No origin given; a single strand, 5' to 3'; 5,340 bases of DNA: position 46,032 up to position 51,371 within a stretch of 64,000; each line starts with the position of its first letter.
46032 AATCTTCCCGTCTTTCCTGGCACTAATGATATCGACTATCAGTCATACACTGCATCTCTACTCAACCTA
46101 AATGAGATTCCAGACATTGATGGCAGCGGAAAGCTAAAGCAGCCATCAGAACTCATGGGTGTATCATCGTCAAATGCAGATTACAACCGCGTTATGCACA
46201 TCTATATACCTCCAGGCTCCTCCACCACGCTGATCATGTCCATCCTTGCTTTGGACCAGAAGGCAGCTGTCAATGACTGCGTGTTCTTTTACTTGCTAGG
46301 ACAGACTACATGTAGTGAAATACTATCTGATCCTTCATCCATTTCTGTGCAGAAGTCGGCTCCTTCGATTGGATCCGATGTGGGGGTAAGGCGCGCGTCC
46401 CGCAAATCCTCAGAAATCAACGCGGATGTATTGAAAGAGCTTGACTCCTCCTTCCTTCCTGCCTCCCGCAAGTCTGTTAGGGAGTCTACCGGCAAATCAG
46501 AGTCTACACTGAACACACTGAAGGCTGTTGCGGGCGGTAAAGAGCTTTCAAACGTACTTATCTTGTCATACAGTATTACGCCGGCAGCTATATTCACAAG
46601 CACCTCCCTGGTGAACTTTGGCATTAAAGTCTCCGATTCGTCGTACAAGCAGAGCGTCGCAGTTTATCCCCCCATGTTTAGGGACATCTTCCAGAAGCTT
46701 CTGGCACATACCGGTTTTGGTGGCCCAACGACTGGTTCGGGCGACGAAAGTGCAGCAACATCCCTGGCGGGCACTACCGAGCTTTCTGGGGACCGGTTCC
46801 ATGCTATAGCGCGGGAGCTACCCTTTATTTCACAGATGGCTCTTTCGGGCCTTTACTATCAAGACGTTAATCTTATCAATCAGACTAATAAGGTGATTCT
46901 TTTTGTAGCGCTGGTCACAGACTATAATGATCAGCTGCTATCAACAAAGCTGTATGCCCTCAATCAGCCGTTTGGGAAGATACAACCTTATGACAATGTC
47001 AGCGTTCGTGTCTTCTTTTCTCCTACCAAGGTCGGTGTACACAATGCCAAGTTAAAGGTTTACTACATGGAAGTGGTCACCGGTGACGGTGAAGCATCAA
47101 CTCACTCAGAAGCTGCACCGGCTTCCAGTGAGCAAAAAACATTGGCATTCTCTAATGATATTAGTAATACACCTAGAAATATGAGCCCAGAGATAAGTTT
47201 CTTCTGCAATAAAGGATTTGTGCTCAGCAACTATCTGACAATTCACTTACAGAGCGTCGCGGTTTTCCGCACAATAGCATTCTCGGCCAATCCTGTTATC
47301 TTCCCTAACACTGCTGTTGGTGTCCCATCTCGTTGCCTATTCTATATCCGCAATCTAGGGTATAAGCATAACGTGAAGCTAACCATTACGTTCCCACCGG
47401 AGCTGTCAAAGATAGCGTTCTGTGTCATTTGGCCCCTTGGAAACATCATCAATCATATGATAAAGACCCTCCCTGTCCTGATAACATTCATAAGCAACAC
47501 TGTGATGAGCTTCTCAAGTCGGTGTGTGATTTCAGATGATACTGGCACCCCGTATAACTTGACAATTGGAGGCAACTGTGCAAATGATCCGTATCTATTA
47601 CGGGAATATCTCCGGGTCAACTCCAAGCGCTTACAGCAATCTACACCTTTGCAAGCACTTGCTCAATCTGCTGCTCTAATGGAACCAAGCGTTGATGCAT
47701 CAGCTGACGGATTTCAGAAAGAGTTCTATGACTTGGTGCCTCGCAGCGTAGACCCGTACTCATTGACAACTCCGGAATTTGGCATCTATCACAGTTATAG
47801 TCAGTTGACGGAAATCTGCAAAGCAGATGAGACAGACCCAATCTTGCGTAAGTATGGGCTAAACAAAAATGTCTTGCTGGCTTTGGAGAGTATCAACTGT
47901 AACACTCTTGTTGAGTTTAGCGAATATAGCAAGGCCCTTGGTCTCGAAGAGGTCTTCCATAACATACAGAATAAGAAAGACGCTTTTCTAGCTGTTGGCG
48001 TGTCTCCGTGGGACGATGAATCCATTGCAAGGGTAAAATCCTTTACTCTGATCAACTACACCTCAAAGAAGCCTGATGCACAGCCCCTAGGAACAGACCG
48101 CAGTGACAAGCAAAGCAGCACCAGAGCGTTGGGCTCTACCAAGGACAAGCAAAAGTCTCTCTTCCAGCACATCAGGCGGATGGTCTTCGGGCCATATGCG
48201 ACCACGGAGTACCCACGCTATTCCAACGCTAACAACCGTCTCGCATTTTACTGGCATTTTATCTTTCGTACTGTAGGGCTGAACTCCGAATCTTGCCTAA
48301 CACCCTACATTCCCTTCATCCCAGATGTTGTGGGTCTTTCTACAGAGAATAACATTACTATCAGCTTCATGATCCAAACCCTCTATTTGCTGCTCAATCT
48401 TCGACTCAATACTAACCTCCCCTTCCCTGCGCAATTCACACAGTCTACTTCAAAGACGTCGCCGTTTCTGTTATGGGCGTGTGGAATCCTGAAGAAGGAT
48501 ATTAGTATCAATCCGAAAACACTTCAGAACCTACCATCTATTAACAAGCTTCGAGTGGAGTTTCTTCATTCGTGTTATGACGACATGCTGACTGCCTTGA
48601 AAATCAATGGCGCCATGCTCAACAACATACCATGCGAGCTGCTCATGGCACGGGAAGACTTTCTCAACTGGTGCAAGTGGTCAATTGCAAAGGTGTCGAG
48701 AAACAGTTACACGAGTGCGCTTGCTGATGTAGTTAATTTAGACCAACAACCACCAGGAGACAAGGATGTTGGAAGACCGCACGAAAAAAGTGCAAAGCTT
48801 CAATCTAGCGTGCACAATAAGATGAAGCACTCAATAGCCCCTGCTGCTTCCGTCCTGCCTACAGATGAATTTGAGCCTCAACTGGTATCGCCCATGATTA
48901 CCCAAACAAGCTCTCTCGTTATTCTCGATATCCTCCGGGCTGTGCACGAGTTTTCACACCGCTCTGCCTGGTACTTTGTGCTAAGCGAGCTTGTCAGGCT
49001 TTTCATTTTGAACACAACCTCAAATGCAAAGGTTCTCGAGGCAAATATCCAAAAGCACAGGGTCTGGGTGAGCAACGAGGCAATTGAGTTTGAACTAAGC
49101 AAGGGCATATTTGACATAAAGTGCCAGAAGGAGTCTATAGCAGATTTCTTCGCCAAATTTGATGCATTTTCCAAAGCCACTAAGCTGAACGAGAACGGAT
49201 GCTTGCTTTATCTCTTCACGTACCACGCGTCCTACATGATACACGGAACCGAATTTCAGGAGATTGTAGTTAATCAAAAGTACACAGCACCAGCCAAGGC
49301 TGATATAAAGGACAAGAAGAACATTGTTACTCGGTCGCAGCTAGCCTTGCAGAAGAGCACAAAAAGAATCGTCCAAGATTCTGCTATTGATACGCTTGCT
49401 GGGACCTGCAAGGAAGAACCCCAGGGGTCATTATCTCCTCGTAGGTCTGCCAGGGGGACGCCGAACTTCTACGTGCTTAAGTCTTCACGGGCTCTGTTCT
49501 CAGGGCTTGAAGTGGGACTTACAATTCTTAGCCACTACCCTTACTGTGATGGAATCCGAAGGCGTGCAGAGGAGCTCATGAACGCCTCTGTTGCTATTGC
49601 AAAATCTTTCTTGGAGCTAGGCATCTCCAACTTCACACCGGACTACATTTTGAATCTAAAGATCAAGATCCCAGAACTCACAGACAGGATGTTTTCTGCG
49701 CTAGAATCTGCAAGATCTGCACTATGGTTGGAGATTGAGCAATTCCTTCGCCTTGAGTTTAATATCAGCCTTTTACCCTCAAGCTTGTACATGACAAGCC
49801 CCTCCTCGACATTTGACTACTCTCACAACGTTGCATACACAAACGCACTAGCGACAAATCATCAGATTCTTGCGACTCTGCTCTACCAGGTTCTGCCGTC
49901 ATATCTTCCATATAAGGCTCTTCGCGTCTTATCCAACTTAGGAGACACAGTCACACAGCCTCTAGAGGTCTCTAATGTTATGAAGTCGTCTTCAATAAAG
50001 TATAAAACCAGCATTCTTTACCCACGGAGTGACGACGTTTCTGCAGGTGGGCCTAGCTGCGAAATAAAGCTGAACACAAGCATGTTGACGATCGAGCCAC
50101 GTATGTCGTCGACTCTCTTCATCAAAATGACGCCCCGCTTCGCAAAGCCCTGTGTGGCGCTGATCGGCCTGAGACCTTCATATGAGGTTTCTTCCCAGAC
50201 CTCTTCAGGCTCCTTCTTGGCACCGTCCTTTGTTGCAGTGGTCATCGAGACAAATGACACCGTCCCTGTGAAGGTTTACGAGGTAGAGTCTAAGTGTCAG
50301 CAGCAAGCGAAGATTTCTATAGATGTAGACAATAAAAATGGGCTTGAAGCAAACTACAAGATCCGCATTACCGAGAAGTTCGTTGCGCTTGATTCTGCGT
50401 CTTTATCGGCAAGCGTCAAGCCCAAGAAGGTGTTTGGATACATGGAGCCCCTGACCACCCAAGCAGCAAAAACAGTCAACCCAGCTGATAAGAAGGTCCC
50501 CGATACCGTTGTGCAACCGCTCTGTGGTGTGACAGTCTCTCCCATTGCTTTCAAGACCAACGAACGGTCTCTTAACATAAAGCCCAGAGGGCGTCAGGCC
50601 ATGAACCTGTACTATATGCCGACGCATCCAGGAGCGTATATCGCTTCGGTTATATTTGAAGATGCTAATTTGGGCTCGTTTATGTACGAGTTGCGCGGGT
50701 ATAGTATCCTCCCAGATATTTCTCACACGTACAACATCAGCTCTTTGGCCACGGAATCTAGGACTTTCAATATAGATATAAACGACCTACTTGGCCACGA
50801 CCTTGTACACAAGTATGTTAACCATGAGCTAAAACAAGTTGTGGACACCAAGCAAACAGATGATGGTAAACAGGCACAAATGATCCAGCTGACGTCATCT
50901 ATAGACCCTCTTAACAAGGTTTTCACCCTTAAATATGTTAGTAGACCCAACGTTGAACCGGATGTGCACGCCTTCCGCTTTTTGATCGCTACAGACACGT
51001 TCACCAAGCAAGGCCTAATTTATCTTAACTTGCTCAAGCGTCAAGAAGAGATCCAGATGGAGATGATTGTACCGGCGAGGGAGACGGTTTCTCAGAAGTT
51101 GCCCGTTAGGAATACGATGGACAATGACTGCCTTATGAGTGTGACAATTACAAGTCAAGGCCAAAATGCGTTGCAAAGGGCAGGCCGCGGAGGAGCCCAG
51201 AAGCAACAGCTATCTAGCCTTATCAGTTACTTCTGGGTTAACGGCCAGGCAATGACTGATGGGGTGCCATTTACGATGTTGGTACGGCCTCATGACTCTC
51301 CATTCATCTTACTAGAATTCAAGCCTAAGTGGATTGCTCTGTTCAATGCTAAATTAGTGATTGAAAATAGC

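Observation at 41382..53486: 12.1-kb single-exon gene encoding a 4034-aa ASH-repeat giant (HYDIN-like candidate)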

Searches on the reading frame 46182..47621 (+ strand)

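Call 22: search_protein_families(library=pfam, proteins=[window:46182-47621:+], max_evalue=1)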
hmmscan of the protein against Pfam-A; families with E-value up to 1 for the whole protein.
window:46182-47621:+ (480 aa): 8 families
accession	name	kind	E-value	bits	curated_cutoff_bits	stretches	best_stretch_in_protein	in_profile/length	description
PF22073.2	Cep192_D4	-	0.00016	22.2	35.5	1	227-295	24-94/112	Cep192 domain 4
PF24507.1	Ig_CFAP65_4th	-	0.0007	20.4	27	1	230-294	3-61/76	CFAP65, fourth Ig-like domain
PF12371.14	TMEM131_like_N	-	0.0026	18.4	28.8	1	227-293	21-82/84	Transmembrane protein 131-like N-terminal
PF00635.32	Motile_Sperm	-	0.0078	16.5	25.9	1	254-300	42-91/109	MSP (Major sperm protein) domain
PF22060.2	Cep192_D1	-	0.014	15.6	27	1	267-312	69-113/123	Cep192 domain 1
PF25249.1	Ig_CFAP65_7th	-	0.037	14.3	28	1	261-319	51-109/120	CFAP65, seventh Ig-like domain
PF24798.1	Ig-CFAP74_4th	-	0.15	12.7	28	1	261-293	47-79/95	CFAP74 forth Ig-like domain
PF24770.2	Ig-CFAP74_2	-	0.16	12.9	27.4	1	265-296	136-167/185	CFAP74 second Ig-like domain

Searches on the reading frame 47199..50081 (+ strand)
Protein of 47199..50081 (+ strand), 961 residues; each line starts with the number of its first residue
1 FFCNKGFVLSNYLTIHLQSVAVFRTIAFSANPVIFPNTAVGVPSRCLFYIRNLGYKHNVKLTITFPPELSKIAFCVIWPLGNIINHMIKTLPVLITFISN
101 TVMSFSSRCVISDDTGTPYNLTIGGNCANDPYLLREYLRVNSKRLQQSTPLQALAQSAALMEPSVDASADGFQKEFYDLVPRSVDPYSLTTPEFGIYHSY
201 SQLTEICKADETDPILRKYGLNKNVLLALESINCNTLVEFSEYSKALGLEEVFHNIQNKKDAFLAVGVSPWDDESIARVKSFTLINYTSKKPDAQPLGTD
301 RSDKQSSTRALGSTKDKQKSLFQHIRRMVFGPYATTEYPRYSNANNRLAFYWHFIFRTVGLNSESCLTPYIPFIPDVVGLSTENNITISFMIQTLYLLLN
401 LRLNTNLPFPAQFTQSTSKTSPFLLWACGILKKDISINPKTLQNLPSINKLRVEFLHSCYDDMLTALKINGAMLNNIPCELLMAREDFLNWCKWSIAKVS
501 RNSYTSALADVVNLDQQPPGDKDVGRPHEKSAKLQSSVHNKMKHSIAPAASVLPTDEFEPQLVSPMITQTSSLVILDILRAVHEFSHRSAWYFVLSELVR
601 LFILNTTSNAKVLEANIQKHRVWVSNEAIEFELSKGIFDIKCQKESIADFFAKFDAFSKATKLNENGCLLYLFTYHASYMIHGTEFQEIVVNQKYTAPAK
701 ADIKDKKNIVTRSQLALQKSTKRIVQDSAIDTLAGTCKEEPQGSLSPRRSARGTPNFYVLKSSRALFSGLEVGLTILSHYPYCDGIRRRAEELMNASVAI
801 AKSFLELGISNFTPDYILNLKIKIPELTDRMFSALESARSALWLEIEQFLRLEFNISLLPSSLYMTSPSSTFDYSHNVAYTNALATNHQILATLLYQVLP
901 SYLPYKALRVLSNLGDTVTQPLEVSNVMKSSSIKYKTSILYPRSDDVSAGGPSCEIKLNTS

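Call 52: predict_structure(alignment_id=A6)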
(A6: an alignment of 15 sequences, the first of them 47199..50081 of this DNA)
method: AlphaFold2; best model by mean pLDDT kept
length: 961 residues; sequences in the alignment: 15
mean_pLDDT: 40.2   pTM: 0.33
mean pLDDT of the five models: 40.2, 40.0, 39.3, 38.6, 36.0
residues with pLDDT >= 90: 7; 70-90: 63; 50-70: 144; < 50: 747
segments of 3 or more residues with pLDDT < 50: 1-10, 19-22, 130-263, 265-446, 498-579, 584-586, 602-908, 914-916, 940-954
pLDDT, mean of each block of 10 residues (from residue 1): 31 59 61 61 68 75 83 77 76 77 76 84 68 38 32 35 28 24 27 28 35 32 33 33 33 42 47 41 26 27 26 41 38 27 28 24 22 23 29 38 34 29 34 36 47 61 58 58 62 56 31 33 32 29 29 24 28 43 49 52 39 37 32 31 35 44 37 35 31 28 27 28 26 27 25 32 35 40 34 41 41 35 32 31 28 23 29 33 33 30 41 56 61 52 36 50 52
secondary structure, 60 per line:
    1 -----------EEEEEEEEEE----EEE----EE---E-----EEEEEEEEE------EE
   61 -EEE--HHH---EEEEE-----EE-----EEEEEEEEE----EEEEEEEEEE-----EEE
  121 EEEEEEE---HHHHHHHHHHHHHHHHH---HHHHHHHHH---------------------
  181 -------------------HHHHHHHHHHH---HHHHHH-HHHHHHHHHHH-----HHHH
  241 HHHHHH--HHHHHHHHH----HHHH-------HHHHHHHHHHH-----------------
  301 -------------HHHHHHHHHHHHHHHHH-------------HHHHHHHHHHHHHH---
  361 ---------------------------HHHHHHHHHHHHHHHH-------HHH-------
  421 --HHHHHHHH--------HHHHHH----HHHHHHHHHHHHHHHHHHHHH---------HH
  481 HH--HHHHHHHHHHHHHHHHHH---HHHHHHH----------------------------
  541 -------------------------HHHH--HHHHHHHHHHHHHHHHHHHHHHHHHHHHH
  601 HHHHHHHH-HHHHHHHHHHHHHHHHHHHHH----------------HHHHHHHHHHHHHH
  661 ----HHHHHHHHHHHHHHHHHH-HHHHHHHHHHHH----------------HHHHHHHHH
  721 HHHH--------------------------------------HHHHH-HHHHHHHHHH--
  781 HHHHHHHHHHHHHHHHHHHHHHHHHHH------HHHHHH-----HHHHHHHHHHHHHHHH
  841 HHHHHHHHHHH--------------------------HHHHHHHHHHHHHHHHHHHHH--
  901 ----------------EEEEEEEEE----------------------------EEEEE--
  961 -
elements in order (helices of 4 or more, strands of 3 or more residues): E12-21 E26-28 E44-52 E62-64 E73-77 E90-98 E103-112 E118-127 H131-147 H151-159 H200-210 H214-219 H221-231 H237-246 H249-257 H262-265 H273-283 H314-330 H344-357 H388-403 H423-430 H439-444 H449-469 H479-482 H485-502 H506-512 H566-569 H572-608 H610-630 H647-660 H665-682 H684-695 H712-724 H763-767 H769-778 H781-807 H814-819 H825-851 H878-898 E917-925 E954-958

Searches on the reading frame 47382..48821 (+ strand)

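Call 22: search_protein_families(library=pfam, proteins=[window:47382-48821:+], max_evalue=1)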
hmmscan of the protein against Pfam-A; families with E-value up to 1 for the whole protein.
window:47382-48821:+ (480 aa): 1 family
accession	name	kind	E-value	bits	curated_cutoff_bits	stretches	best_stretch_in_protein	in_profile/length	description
PF24529.1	CFAP47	-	3.2e-07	30.8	27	1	388-438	75-125/166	Cilia- and flagella-associated protein 47 domain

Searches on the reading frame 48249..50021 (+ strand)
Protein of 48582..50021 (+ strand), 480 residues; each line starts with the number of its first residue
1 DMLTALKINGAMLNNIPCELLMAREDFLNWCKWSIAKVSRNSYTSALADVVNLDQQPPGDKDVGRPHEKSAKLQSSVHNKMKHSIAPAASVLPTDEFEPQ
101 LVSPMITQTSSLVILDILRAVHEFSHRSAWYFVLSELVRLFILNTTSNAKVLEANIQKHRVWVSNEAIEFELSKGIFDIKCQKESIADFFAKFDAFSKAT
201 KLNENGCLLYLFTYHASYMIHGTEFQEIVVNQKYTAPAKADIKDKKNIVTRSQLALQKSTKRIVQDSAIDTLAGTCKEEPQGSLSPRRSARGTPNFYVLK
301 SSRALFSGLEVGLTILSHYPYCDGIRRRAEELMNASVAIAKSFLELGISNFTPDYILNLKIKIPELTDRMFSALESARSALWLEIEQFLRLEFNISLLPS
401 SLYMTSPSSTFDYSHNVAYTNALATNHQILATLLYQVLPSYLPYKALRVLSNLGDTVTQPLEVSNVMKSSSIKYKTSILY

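Call 22: search_protein_families(library=pfam, proteins=[window:48582-50021:+], max_evalue=1)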
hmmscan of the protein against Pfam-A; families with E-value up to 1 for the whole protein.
window:48582-50021:+ (480 aa): 1 family
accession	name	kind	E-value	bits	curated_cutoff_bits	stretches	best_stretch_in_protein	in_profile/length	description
PF24529.1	CFAP47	-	5.1e-08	33.4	27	1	2-144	89-164/166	Cilia- and flagella-associated protein 47 domain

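Call 36: find_homologous_proteins(query=A3, max_evalue=0.00001)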
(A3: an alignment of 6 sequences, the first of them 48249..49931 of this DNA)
Query A3 (6 sequences) (561 aa, profile of the alignment): 1 proteins with E <= 0.00001 among 8000 candidates.
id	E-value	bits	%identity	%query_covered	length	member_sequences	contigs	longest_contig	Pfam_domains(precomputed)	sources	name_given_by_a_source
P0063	7.3e-12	63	100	21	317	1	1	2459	-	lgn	-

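Call 46: search_protein_representatives(alignment_id=A3)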
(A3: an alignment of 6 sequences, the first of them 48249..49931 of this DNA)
Query: 6 sequences, 375 profile positions. Proteins with E-value up to 0.001 (for the whole library): 900; up to 1e-10: 509; up to 1e-30: 146. The best 150 are listed.
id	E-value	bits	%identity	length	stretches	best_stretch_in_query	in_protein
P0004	6.2e-118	410.7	-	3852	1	1-374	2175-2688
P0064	1.9e-99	349.9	-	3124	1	10-375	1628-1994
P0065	3.2e-92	326.1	-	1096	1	10-375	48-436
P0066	8.0e-85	301.8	-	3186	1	13-375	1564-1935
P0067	1.9e-83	297.2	-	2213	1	1-374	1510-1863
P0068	2.1e-78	280.7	-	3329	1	17-375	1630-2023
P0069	4.7e-77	276.2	-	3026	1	14-375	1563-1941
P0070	7.6e-75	268.9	-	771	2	171-374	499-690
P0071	1.4e-70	254.9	-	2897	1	17-375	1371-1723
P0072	3.1e-69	250.5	-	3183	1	1-375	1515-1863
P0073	1.7e-66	241.4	-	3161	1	3-374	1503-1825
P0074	6.2e-66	239.6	-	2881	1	12-374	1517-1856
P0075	1.6e-63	231.7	-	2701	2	164-375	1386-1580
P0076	6.8e-62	226.3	-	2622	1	45-375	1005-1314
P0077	1.8e-61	224.9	-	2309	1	41-374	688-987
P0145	1.4e-40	156.1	-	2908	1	19-375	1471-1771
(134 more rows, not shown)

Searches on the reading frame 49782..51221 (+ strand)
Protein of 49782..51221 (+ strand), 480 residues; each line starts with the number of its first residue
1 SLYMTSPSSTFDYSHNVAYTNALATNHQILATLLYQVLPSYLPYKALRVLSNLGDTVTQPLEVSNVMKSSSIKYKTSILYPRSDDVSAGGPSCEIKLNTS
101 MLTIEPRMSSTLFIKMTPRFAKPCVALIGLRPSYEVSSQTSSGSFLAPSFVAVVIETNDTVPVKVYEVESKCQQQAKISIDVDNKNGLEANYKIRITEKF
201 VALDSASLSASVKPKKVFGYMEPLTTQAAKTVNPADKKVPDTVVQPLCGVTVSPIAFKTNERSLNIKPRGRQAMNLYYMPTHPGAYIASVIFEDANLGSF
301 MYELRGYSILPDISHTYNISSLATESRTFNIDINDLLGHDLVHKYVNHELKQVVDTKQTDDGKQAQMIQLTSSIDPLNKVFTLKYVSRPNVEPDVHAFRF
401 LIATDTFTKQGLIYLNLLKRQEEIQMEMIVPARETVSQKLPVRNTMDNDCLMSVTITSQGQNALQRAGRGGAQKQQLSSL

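Call 22: search_protein_families(library=pfam, proteins=[window:49782-51221:+], max_evalue=1)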
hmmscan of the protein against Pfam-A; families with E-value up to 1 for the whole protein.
window:49782-51221:+ (480 aa): 3 families
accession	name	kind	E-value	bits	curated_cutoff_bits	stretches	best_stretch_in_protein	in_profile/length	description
PF22073.2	Cep192_D4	-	1.9e-07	31.7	35.5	1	259-307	59-110/112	Cep192 domain 4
PF15780.11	ASH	-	0.0048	17.5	27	0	230-287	30-83/98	Abnormal spindle-like microcephaly-assoc'd, ASPM-SPD-2-Hydin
PF00630.25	Filamin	-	0.11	13.8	26.9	0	172-295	19-85/93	Filamin/ABP280 repeat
